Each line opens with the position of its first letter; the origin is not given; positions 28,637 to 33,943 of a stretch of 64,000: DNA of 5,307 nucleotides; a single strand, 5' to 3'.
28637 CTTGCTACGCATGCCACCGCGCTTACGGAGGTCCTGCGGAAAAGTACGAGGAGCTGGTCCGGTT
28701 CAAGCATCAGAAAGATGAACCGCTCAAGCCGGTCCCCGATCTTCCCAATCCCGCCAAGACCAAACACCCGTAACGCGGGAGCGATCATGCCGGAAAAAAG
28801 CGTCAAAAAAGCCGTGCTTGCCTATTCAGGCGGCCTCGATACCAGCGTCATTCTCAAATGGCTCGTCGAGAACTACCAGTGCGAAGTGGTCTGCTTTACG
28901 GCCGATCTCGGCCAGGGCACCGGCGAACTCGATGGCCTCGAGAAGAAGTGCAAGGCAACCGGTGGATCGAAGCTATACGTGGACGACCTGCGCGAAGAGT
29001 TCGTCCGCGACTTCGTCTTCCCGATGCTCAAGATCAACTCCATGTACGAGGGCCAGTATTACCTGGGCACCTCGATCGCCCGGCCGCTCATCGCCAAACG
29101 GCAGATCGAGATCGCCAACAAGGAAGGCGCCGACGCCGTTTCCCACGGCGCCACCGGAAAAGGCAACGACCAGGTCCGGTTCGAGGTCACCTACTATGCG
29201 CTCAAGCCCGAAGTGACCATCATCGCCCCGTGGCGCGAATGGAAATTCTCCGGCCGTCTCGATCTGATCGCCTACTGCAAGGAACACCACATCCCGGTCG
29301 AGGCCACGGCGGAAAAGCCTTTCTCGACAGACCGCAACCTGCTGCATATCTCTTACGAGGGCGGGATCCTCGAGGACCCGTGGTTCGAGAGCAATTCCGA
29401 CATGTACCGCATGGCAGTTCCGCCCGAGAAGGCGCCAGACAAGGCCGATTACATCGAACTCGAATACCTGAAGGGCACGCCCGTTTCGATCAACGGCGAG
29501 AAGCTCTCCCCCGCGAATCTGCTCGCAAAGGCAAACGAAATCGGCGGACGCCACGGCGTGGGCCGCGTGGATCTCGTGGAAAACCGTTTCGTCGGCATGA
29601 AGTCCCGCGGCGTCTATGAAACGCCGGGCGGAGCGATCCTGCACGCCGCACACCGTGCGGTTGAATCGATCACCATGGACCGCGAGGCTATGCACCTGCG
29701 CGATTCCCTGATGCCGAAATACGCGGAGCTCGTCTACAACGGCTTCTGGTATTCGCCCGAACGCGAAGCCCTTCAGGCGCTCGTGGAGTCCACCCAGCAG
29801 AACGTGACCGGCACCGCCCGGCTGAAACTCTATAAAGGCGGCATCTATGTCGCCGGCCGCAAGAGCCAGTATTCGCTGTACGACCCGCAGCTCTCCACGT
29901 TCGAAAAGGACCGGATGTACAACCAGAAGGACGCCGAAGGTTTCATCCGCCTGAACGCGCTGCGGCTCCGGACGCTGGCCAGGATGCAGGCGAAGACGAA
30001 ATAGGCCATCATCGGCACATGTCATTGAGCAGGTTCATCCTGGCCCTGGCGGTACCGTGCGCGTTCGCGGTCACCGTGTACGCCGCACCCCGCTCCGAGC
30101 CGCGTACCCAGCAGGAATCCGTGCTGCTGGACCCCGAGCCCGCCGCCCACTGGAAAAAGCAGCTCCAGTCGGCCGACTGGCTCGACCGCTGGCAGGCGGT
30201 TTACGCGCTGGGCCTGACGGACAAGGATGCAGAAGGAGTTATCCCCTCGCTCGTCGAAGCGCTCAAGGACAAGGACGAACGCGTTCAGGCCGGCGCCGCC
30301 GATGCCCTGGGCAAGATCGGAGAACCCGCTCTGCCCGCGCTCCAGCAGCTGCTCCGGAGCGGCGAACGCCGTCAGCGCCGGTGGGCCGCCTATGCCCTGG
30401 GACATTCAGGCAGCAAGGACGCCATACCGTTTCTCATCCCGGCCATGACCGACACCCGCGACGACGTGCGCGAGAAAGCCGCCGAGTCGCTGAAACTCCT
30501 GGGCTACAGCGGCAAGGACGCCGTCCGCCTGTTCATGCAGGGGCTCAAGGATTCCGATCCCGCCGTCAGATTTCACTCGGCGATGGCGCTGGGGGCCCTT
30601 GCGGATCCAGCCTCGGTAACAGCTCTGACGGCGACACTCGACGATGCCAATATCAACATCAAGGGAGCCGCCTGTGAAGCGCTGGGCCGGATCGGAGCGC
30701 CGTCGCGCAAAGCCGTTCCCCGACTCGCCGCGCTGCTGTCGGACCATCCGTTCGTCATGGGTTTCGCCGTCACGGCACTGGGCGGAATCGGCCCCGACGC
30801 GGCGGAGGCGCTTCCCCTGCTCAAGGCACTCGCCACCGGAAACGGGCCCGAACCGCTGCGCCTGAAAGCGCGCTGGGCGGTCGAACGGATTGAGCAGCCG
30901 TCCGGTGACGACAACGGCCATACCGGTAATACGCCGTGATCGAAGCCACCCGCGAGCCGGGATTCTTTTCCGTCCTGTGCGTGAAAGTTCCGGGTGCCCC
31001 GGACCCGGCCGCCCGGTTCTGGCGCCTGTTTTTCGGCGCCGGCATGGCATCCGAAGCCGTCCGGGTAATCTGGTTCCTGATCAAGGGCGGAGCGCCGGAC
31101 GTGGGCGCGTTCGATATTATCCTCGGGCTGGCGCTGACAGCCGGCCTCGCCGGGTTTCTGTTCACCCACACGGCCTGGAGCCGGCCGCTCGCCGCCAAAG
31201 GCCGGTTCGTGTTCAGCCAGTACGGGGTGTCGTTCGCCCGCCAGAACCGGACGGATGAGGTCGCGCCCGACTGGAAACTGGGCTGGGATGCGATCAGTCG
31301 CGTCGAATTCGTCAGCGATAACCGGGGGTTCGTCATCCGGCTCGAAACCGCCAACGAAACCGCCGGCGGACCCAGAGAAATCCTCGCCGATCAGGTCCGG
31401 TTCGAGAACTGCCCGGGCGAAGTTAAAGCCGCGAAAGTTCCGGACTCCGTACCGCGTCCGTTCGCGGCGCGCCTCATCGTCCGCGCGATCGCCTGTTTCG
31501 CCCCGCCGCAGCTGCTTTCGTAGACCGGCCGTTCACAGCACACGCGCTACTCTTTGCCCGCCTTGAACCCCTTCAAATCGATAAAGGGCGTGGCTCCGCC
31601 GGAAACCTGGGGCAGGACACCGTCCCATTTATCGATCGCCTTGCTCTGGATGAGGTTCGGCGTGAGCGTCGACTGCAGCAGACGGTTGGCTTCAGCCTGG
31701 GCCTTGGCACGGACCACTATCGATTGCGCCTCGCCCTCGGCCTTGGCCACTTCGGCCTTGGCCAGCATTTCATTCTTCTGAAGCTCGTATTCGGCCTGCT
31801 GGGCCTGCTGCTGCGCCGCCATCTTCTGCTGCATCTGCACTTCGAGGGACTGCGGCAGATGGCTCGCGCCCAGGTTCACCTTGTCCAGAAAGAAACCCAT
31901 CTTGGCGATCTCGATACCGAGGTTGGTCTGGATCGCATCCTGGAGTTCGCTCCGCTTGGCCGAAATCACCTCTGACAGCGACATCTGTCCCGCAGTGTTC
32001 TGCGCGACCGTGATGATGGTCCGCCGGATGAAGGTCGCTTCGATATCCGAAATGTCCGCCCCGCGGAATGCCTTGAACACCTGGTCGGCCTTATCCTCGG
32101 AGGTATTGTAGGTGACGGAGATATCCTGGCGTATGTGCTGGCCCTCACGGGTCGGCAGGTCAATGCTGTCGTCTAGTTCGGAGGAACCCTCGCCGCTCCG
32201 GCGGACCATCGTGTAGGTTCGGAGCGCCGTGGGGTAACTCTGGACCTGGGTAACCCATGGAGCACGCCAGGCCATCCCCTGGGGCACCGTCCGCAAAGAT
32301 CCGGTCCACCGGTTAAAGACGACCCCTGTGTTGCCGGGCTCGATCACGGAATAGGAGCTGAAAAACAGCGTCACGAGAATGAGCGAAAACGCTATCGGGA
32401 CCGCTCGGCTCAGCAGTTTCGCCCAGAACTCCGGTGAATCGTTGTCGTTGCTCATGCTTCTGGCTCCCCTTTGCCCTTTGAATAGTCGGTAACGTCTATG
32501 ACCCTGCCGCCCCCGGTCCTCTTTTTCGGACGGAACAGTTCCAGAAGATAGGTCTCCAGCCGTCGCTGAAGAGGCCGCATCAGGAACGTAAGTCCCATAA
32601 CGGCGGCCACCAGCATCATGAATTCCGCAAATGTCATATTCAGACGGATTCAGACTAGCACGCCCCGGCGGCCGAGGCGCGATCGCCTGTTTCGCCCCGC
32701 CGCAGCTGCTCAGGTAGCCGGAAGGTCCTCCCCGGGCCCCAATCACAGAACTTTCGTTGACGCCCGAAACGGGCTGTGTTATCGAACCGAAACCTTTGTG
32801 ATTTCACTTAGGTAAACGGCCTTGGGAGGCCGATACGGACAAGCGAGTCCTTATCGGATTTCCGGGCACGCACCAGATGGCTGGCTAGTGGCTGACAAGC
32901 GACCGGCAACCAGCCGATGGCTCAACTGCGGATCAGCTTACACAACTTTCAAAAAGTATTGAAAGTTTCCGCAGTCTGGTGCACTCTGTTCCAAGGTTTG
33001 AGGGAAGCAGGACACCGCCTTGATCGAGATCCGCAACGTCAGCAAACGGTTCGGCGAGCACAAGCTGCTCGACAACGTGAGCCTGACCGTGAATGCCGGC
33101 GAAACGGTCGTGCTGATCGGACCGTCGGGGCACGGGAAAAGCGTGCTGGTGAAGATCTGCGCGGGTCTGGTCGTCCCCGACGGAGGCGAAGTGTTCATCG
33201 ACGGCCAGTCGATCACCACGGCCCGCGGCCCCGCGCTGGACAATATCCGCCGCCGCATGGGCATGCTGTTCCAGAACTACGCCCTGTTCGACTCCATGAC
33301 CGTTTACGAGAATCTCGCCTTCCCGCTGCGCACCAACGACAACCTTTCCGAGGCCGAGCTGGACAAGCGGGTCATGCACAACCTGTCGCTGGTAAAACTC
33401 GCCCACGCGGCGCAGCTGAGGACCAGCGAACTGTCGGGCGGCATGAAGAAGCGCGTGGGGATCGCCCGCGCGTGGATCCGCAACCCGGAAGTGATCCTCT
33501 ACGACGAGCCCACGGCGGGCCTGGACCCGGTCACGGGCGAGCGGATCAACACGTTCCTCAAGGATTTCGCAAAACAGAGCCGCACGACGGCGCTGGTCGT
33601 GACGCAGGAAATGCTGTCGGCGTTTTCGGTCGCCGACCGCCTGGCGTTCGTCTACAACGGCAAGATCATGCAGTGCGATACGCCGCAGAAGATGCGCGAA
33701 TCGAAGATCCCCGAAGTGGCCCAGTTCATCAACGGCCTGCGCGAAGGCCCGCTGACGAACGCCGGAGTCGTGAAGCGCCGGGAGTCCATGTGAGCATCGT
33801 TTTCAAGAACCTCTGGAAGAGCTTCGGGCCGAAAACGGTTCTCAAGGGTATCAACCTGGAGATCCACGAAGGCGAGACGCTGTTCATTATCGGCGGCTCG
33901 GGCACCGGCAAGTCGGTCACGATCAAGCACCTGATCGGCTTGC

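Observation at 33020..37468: Mla/MCE-type ABC transporter with duplicated ATPase and duplicated permease genes (apparent heterodimeric MlaF/F'-MlaE/E')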

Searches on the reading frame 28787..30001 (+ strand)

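Call 48: search_protein_families(library=pfam, proteins=[window:28787-30001:+], max_evalue=0.01)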
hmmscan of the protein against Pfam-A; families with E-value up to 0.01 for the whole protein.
window:28787-30001:+ (405 aa): 2 families
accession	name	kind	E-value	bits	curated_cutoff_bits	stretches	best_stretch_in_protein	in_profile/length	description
PF20979.2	Arginosuc_syn_C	-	5.1e-85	285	27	1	179-395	1-217/219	Arginosuccinate synthase C-terminal domain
PF00764.25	Arginosuc_synth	-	7.1e-64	215.2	27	1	8-170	1-162/162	Arginosuccinate synthase N-terminal HUP domain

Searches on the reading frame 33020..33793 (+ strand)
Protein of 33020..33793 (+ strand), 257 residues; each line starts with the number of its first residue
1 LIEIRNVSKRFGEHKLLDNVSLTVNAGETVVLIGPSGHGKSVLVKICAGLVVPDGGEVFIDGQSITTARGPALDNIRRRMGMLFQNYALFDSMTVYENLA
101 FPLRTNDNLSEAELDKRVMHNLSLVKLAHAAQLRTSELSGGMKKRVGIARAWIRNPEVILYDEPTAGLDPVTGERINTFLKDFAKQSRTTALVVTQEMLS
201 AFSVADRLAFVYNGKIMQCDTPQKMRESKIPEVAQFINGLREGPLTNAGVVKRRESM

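Call 8: search_protein_families(library=pfam, proteins=[window:33020-33793:+], max_evalue=0.01)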
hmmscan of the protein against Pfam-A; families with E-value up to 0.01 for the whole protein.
window:33020-33793:+ (257 aa): 4 families
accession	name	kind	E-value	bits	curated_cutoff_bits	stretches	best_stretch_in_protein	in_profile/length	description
PF00005.33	ABC_tran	-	1.6e-35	123.2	25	1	17-166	1-137/137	ABC transporter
PF02463.25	SMC_N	-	0.00018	21.5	40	1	106-212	105-215/220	RecF/RecN/SMC N terminal domain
PF13304.12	AAA_21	-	0.0011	19.6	27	0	106-195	195-297/304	AAA domain, putative AbiEii toxin, Type IV TA system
PF20703.3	nSTAND1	-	0.007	16.5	27.1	0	11-51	17-55/379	Novel STAND NTPase 1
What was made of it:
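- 33020..33793 (+): F1, the MlaF-like ATPase with a degenerate catalytic side. Walker A (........, nt 33119-33142), the signature (LSGGM), Walker B (DE) and the D-loop (AGLD) are intact. The switch histidine is replaced by Gln196 (CAG, nt 33605-33607). ABC_tran E = 1.6e-35 (call 8).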

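Call 9: search_protein_families(library=ncbifam, proteins=[window:33020-33793:+], max_evalue=0.001)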
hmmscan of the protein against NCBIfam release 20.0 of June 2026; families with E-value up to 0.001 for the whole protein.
window:33020-33793:+ (257 aa): 188 families (the best 25 are shown)
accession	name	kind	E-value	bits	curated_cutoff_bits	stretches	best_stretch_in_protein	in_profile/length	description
NF008809.0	PRK11831.1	equivalog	1.2e-56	191.9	441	1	1-245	8-252/270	phospholipid ABC transporter ATP-binding protein MlaF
NF006987.0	PRK09452.1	equivalog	3.2e-55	187.4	482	1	1-238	17-249/378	spermidine/putrescine ABC transporter ATP-binding protein PotA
NF040933.2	ABC_arch_GlcV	equivalog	5.8e-55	186.6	450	1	2-237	3-242/357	glucose ABC transporter ATP-binding protein GlcV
TIGR03265.1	PhnT2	equivalog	6.3e-55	186.8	457.7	1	2-237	5-235/353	putative 2-aminoethylphosphonate ABC transporter ATP-binding protein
TIGR00968.1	3a0106s01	subfamily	2.4e-53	181.1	342.75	1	2-229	1-222/237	sulfate ABC transporter ATP-binding protein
NF040840.2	tungstate_WtpC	equivalog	3.4e-52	177.9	440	1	1-237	1-231/347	tungstate ABC transporter ATP-binding protein WtpC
NF008653.0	PRK11650.1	subfamily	1.3e-51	175.8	432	1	2-237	4-235/357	sn-glycerol-3-phosphate ABC transporter ATP-binding protein UgpC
NF007027.0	PRK09493.1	equivalog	3.9e-51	173.7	379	1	1-227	1-225/240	glutamine ABC transporter ATP-binding protein GlnQ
NF043075.1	MMSYN1_0197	equivalog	6e-51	173.4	550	1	1-237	2-233/341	spermidine/putrescine ABC transporter ATP-binding protein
TIGR02315.1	ABC_phnC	equivalog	1.4e-50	172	266.1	1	1-233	1-241/243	phosphonate ABC transporter ATP-binding protein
NF008105.0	PRK10851.1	equivalog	8.9e-50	169.4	502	1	2-227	3-226/362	sulfate/thiosulfate ABC transporter ATP-binding protein CysA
NF008513.0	PRK11432.1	equivalog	2.4e-49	168.1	496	1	2-227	7-226/351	ferric ABC transporter ATP-binding protein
TIGR01186.1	proV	subfamily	3.3e-49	167.9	326.6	1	11-240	3-233/363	betaine/proline/choline family ABC transporter ATP-binding protein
TIGR02314.1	ABC_MetN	equivalog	3.8e-49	167.5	499.7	1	1-225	1-228/343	methionine ABC transporter ATP-binding protein MetN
TIGR02673.1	FtsE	equivalog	6.5e-49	166.5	264.85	1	1-197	1-196/214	cell division ATP-binding protein FtsE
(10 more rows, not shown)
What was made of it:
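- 33020..33793 (+): Best NCBIfam model is MlaF (call 9).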

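Call 30: find_homologous_proteins(query=window:33020-33793:+)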
Query window:33020-33793:+ (257 aa): 8000 proteins with E <= 0.001 among 8000 candidates; the best 120 are listed.
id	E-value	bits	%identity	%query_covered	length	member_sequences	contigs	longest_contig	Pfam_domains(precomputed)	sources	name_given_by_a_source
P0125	6.0e-164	561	100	100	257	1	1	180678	PF00005.34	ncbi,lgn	-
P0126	2.4e-146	504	90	100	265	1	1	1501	PF00005.34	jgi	-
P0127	2.2e-136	471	82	100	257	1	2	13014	PF00005.34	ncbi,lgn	-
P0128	4.3e-132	457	82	99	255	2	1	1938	PF00005.34,PF13304.13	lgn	-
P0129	2.7e-129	448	80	100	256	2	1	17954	PF00005.34,PF13304.13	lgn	-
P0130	6.3e-92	325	63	96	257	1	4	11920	PF00005.34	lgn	-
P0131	2.2e-88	314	58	100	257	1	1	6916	PF00005.34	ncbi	ncbi:MAG: ATP-binding cassette domain-containing protein [Bdellovibrionota bacterium]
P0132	1.8e-85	304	59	96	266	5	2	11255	PF00005.34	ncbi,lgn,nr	ncbi:MAG: ATP-binding cassette domain-containing protein [Chrysiogenetes bacterium]|nr:ATP-binding c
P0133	4.3e-84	300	58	100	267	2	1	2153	PF00005.34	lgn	-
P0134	1.9e-83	298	60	95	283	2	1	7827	PF00005.34,PF13304.13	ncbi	-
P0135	7.9e-83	296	-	-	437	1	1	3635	PF00005.34,PF02463.26,PF13304.13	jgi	jgi:ABC-type transporter Mla maintaining outer membrane lipid asymmetry ATPase subunit MlaF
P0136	7.8e-79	283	-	-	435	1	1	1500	PF00005.34,PF02463.26,PF13304.13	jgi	-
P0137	8.3e-79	282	-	-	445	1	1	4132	PF00005.34,PF13555.13,PF13401.13,PF03193.23,PF02463.26,PF13304.13,PF13191.13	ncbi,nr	ncbi:MAG: ATP-binding cassette domain-containing protein, partial [Deltaproteobacteria bacterium]|nr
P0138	2.9e-71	258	51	96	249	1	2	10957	PF00005.34,PF13304.13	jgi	jgi:phospholipid/cholesterol/gamma-HCH transport system ATP-binding protein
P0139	2.9e-71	258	52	99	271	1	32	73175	PF00005.34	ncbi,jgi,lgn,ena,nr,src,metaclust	ncbi:MAG TPA: ABC transporter ATP-binding protein [Candidatus Omnitrophica bacterium]|nr:MAG: ABC tr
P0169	6.0e-69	250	49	95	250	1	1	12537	PF00005.34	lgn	-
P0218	4.3e-67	244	49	96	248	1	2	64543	PF00005.34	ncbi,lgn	-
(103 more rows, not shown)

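Call 36: find_encoding_contigs(protein=P0137, flank=5000, max_places=2)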
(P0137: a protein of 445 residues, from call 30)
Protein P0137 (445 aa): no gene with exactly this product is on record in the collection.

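Call 37: find_encoding_contigs(protein=P0135, flank=5000, max_places=2)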
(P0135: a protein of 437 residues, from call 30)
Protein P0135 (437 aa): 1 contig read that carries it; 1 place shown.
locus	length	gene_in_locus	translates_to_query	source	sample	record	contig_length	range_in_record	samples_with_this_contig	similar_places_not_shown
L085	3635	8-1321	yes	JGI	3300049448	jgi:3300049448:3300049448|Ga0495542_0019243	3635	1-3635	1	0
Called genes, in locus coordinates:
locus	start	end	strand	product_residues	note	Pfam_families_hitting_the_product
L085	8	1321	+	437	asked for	PF00005:ABC_tran, PF13304:AAA_21 (weak), PF02463:SMC_N (faint), PF00005:ABC_tran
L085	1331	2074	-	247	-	PF02412:TSP_3 (faint)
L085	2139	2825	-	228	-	-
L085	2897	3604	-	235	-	PF00487:FA_desaturase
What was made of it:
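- Tried and rejected: P0135 sits on a 3.6-kb contig without MlaE (call 37).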

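Call 38: search_solved_structures(query=window:33020-33793:+, max_evalue=1e-30, show_alignments=2)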
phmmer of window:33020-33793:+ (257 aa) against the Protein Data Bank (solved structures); distinct sequences matched with E-value up to 1e-30: 133 (the best 60 are shown).
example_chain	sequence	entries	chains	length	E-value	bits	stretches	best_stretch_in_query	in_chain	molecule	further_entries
7d06_B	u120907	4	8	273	4.9e-54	186.6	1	1-245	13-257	ABC transporter ATP-binding protein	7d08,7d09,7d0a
6z5u_K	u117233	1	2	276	5.1e-54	186.5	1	1-245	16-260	ABC transporter ATP-binding protein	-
8fed_G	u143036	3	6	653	3.6e-53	183.7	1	2-245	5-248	ABC transporter, ATP-binding protein,Green fluorescent protein chimera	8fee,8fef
6xbd_I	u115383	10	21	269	4.2e-49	170.4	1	2-245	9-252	Phospholipid transport system ATP-binding protein MlaF | Organic solvent ABC transporter ATP-binding protein | Toluene tolerance protein Ttg2A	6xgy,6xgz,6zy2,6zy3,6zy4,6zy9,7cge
6ic4_I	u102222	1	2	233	1.1e-48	169.1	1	1-239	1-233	ABC transporter ATP-binding protein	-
7cgn_B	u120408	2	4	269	1.1e-48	169.1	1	2-245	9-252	Phospholipid ABC transporter ATP-binding protein MlaF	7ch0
6fn1_A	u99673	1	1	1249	1.6e-48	168.6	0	16-226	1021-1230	Human-mouse chimeric ABCB1 (ABCBHM)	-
6fn4_A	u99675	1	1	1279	1.7e-48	168.4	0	16-226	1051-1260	Apo form of Human-mouse chimeric ABCB1 (ABCB1HM) in complex with Antigen binding fragment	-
8s7v_K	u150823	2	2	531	4e-48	167.2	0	2-225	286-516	Glycine betaine/carnitine/choline transport ATP-binding protein OpuCA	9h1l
7niu_A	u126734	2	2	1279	4.8e-48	167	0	14-221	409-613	Isoform 2 of Phosphatidylcholine translocator ABCB4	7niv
7zk8_A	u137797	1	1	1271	5.8e-48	166.7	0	13-228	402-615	ATP-dependent translocase ABCB1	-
7zk4_A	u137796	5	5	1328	6.2e-48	166.6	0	13-228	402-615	ATP-dependent translocase ABCB1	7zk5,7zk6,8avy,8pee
7zka_A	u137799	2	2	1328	6.2e-48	166.6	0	13-228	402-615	ATP-dependent translocase ABCB1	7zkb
7zk9_A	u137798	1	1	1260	7.4e-48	166.3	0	13-228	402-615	ATP-dependent translocase ABCB1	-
6q81_A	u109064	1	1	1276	9.3e-48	166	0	13-228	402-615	P-glycoprotein (ABCB1)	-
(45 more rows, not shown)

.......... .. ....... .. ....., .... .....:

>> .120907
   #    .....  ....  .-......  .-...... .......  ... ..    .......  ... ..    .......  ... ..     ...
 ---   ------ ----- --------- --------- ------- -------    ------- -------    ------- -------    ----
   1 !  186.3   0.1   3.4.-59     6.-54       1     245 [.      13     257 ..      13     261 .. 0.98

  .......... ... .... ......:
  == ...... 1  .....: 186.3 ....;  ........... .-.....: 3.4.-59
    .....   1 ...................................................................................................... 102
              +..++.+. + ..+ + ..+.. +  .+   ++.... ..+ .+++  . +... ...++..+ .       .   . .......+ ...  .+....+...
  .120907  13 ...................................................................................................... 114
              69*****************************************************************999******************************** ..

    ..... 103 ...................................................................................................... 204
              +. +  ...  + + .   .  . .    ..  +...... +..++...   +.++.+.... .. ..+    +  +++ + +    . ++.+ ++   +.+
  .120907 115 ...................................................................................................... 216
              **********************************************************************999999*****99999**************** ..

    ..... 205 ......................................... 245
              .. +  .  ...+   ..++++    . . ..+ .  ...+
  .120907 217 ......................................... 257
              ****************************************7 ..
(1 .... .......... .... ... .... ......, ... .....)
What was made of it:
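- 33020..33793 (+): It aligns with the His of solved MlaF (call 38).
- On MlaFED-core / MCE (type VIII) ABC transporter: Solved MlaF and MceG are the best PDB matches (call 38).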

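Call 65: find_encoding_contigs(protein=P0218, flank=6000, max_places=1)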
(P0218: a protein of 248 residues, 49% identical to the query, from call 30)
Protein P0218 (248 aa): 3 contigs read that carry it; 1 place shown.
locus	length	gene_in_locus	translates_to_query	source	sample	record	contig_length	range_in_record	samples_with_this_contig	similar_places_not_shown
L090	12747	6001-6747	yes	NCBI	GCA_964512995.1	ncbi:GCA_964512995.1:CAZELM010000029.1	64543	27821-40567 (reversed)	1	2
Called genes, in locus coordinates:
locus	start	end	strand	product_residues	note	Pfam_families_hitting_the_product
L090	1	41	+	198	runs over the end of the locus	PF02834:LigT_PEase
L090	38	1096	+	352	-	PF00154:RecA_N, PF08423:Rad51 (faint), PF06745:ATPase (faint), PF27531:MT3502_N (weak), PF21096:RecA_C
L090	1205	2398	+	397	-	PF00437:T2SSE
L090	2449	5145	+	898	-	PF01411:tRNA-synt_2c, PF07973:tRNA_SAD, PF02272:DHHA1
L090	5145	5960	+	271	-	PF00226:DnaJ, PF13414:TPR_11 (faint), PF00515:TPR_1 (faint), PF07719:TPR_2 (faint), PF13181:TPR_8 (faint), PF23914:TPR_CcmH_CycH (weak)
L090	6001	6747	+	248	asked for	PF00005:ABC_tran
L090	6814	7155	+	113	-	PF07238:PilZ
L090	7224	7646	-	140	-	PF02082:Rrf2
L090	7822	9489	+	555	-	PF00657:Lipase_GDSL, PF13472:Lipase_GDSL_2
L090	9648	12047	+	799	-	PF13491:FtsK_4TM, PF17854:FtsK_alpha, PF01580:FtsK_SpoIIIE, PF09397:FtsK_gamma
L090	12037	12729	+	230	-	PF09865:DUF2092 (weak), PF03548:LolA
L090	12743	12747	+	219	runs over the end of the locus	-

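Call 66: find_encoding_contigs(protein=P0169, flank=6000, max_places=1)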
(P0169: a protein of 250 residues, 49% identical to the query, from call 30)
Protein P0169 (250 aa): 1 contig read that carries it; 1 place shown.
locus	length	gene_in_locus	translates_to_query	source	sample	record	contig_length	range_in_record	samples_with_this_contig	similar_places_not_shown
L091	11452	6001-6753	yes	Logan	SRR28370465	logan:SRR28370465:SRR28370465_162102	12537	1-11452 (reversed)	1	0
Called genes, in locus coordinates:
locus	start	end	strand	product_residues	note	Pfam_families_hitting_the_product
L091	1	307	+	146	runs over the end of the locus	-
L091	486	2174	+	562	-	PF17816:PDZ_4, PF03572:Peptidase_S41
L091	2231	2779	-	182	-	PF19641:DUF6144 (weak)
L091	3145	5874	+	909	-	PF20969:MASE11, PF00989:PAS (weak), PF08447:PAS_3, PF13426:PAS_9, PF01590:GAF, PF13185:GAF_2, PF00512:HisKA, PF02518:HATPase_c, +5 more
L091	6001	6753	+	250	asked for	PF00005:ABC_tran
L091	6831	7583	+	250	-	PF00132:Hexapep, PF14602:Hexapep_2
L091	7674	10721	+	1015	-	PF13231:PMT_2, PF13449:Phytase-like (faint), PF17170:DUF5128 (faint), PF01436:NHL (weak), PF08450:SGL (faint), PF24684:Vgb_lyase (weak), PF25021:TEN_NHL (faint), PF01436:NHL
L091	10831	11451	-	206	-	?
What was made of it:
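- Tried and rejected: P0218 and P0169 are not next to an MlaE gene (calls 65, 66).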

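Call 92: search_protein_representatives(alignment_id=A4)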
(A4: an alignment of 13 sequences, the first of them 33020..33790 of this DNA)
Query: 13 sequences, 257 profile positions. Proteins with E-value up to 0.001 (for the whole library): 990853; up to 1e-10: 482835; up to 1e-30: 57988. The best 150 are listed.
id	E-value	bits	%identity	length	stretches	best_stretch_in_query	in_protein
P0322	1.5e-141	486.3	-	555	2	2-245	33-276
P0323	1.9e-141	486.0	-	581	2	1-239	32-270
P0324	1.0e-140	483.6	-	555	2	1-248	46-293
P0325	4.8e-136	468.3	-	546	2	1-245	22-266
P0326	1.2e-109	381.8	-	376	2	1-180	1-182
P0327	1.4e-103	361.9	-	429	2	1-239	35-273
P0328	4.1e-99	347.2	-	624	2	13-238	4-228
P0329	9.6e-96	336.2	-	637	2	1-211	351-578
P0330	1.7e-95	335.4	-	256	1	1-241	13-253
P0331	7.4e-93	326.8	-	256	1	1-254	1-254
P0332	1.2e-92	326.0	-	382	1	1-249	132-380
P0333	5.0e-92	324.0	-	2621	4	14-227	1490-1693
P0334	1.9e-91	322.1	-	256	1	2-250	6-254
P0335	4.4e-88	311.1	-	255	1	1-246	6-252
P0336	9.1e-87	306.8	-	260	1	1-238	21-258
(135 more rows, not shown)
